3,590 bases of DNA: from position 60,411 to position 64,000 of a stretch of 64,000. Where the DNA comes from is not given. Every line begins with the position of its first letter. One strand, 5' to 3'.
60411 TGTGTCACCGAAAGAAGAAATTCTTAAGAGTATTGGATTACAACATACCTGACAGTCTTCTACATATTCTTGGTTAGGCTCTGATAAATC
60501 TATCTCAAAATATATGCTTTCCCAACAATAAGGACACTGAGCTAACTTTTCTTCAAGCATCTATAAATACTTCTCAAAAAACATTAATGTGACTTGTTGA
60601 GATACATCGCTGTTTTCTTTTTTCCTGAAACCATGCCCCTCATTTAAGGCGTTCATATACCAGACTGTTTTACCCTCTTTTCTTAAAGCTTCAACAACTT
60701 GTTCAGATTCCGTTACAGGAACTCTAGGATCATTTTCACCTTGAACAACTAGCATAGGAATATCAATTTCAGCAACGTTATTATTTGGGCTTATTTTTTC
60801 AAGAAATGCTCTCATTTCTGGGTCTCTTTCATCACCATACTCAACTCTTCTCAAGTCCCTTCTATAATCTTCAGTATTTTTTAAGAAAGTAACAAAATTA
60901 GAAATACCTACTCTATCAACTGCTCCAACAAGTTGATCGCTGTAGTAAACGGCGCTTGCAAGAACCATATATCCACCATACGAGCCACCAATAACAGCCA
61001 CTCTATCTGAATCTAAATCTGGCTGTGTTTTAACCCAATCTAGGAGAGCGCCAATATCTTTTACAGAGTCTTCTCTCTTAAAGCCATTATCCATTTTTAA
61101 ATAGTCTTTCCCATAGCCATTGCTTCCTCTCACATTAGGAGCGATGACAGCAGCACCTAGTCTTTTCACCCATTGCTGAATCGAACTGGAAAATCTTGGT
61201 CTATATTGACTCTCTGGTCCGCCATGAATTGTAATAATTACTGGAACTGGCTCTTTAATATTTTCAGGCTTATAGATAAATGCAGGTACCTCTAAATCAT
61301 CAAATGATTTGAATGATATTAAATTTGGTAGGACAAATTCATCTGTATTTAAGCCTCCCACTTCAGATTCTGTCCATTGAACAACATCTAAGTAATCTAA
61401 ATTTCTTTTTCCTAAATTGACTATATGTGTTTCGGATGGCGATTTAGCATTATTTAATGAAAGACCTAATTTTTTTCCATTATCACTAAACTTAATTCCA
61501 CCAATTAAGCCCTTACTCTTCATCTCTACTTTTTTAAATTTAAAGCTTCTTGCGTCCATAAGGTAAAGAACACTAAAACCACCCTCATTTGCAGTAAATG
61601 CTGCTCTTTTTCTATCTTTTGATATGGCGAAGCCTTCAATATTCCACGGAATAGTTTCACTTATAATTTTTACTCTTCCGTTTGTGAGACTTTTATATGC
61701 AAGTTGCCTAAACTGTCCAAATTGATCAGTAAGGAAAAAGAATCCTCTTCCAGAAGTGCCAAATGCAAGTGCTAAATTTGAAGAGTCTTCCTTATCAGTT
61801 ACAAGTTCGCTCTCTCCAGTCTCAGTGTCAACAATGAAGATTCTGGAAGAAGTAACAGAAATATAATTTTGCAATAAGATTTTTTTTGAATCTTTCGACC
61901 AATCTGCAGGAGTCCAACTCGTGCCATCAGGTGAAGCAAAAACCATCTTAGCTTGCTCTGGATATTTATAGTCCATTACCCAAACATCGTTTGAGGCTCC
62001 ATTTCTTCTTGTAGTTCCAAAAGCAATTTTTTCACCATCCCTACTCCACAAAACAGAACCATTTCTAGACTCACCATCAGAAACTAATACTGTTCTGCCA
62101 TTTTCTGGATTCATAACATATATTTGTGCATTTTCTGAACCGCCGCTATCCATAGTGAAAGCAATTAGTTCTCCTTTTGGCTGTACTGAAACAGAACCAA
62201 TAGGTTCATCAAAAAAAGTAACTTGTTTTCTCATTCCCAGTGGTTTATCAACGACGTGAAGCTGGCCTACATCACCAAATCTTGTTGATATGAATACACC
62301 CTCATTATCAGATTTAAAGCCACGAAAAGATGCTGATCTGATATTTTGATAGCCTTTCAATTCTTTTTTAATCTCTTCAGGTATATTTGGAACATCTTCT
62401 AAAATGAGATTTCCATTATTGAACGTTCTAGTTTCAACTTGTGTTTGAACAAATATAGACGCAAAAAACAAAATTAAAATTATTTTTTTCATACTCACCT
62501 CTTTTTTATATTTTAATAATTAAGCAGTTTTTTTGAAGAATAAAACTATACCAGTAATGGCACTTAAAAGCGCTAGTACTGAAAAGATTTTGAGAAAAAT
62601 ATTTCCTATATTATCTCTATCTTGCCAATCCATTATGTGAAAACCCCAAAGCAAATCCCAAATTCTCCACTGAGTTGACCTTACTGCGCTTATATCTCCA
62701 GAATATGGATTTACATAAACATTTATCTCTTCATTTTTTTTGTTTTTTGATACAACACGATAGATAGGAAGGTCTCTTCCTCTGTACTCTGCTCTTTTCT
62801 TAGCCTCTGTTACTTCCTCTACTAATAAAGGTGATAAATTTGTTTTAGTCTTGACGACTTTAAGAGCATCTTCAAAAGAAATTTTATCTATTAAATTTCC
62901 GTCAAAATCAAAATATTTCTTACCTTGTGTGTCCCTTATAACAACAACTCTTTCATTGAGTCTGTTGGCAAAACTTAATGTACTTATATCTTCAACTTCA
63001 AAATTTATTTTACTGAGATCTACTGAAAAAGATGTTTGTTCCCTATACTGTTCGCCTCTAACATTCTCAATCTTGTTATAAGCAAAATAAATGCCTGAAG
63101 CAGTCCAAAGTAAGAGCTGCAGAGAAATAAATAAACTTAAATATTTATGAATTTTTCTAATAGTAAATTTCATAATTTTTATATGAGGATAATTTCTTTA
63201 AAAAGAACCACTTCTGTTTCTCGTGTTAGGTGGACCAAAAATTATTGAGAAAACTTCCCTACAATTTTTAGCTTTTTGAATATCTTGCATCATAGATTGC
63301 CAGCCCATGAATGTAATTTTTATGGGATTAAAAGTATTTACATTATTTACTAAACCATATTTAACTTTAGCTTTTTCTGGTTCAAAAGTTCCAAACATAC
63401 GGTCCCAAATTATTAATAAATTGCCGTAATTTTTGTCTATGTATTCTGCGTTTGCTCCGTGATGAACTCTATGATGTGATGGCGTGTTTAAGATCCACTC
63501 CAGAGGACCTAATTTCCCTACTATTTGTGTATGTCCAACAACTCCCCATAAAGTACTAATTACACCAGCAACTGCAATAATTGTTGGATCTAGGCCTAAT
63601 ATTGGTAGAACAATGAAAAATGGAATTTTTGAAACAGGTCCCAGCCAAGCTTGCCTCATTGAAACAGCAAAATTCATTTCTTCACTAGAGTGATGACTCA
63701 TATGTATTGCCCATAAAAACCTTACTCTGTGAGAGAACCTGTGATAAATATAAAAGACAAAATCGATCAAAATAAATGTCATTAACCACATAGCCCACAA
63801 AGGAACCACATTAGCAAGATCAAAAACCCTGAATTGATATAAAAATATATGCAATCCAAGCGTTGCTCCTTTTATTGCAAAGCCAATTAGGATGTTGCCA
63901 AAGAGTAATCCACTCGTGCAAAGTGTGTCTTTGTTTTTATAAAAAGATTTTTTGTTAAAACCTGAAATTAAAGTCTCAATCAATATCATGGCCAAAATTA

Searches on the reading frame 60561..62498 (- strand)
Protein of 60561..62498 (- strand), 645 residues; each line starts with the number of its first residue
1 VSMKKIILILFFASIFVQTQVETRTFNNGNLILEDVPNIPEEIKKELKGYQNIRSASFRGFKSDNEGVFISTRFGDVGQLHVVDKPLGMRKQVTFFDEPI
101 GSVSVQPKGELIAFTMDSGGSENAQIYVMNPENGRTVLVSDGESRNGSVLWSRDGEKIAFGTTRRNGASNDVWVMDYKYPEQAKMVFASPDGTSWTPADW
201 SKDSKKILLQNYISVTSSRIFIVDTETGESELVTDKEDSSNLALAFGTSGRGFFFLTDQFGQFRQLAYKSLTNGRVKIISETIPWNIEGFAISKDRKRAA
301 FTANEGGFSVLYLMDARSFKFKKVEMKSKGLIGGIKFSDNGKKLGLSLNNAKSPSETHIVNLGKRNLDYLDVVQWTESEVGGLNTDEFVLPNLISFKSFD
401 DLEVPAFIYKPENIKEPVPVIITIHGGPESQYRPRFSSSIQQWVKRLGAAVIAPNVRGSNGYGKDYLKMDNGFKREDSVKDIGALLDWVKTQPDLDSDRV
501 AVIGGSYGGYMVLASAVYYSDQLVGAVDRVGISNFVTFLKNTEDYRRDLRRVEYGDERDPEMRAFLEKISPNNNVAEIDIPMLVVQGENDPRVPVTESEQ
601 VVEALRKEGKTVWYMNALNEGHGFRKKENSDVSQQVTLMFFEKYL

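Call 77: search_protein_families(library=pfam, proteins=[window:60561-62498:-], max_evalue=0.00001)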
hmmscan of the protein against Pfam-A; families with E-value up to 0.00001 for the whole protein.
window:60561-62498:- (645 aa): 13 families
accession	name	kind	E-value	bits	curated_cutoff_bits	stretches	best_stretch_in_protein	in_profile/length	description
PF00326.27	Peptidase_S9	-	2.2e-39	135.6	22.6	1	435-645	2-210/213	Prolyl oligopeptidase family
PF20434.5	BD-FAE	-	1.6e-14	54.4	26.8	1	408-605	3-215/215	BD-FAE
PF02129.25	Peptidase_S15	-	1.2e-13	51.8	23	1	403-535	4-132/262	X-Pro dipeptidyl-peptidase (S15 family)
PF01738.24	DLH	-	1.7e-12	47.9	21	1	405-630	2-194/217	Dienelactone hydrolase family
PF02897.21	Peptidase_S9_N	-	1.4e-10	41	24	1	100-351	126-392/414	Prolyl oligopeptidase, N-terminal beta-propeller domain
PF05448.18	AXE1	-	4.6e-08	32.6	21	1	394-518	59-196/321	Acetyl xylan esterase (AXE1)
PF00561.26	Abhydrolase_1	-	8.3e-08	32.6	25.8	0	419-525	1-95/245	alpha/beta hydrolase fold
PF12146.15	Hydrolase_4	-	8.6e-08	32.2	27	0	573-614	185-226/239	Serine aminopeptidase, S33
PF07676.18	PD40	-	1.9e-07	31.3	20.9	0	280-312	6-37/38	WD40-like Beta Propeller Repeat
PF23414.1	Beta-prop_EML_2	-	1.4e-06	28.3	90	0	96-229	38-157/266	Echinoderm microtubule-associated protein second beta-propeller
PF07859.19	Abhydrolase_3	-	2.4e-06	27.9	25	0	478-624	48-208/210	alpha/beta hydrolase fold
PF00930.27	DPPIV_N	-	5.4e-06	25.8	22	0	172-354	160-353/354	Dipeptidyl peptidase IV (DPP IV) N-terminal region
PF12697.13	Abhydrolase_6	-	5.5e-06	27.6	26.3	0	422-567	2-132/217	Alpha/beta hydrolase family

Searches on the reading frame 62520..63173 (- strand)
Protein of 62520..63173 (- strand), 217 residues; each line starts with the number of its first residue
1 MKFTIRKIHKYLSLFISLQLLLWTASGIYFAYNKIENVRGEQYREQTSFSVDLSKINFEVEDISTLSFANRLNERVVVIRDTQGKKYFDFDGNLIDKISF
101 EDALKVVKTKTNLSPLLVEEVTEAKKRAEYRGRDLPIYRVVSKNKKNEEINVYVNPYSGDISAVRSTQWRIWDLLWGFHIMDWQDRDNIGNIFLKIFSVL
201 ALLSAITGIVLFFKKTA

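Call 85: search_protein_families(library=pfam, proteins=[window:62520-63173:-], max_evalue=0.001)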
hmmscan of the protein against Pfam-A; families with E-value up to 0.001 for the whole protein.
window:62520-63173:- (217 aa): 2 families
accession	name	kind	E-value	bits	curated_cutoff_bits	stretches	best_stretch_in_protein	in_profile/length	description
PF03929.21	PepSY_TM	-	7.2e-11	42.9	28.8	1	7-215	2-159/295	PepSY-associated TM region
PF03413.25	PepSY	-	7.1e-05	23.5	24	1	97-163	1-58/60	Peptidase propeptide and YPEB domain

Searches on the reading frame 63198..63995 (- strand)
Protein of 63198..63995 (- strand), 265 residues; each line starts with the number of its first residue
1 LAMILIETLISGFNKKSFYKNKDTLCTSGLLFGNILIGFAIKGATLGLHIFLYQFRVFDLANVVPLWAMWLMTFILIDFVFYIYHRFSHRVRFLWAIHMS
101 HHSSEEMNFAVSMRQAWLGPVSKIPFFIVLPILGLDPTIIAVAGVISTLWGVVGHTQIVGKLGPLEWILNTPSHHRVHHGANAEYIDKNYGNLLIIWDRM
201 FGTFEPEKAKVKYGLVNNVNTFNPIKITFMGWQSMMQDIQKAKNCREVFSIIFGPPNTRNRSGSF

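Call 85: search_protein_families(library=pfam, proteins=[window:63198-63995:-], max_evalue=0.001)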
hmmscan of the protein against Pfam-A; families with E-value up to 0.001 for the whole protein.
window:63198-63995:- (265 aa): 1 family
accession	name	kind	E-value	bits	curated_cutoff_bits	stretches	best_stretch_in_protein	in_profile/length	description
PF04116.19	FA_hydroxylase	-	3.7e-31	108.7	31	1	70-203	1-132/132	Fatty acid hydroxylase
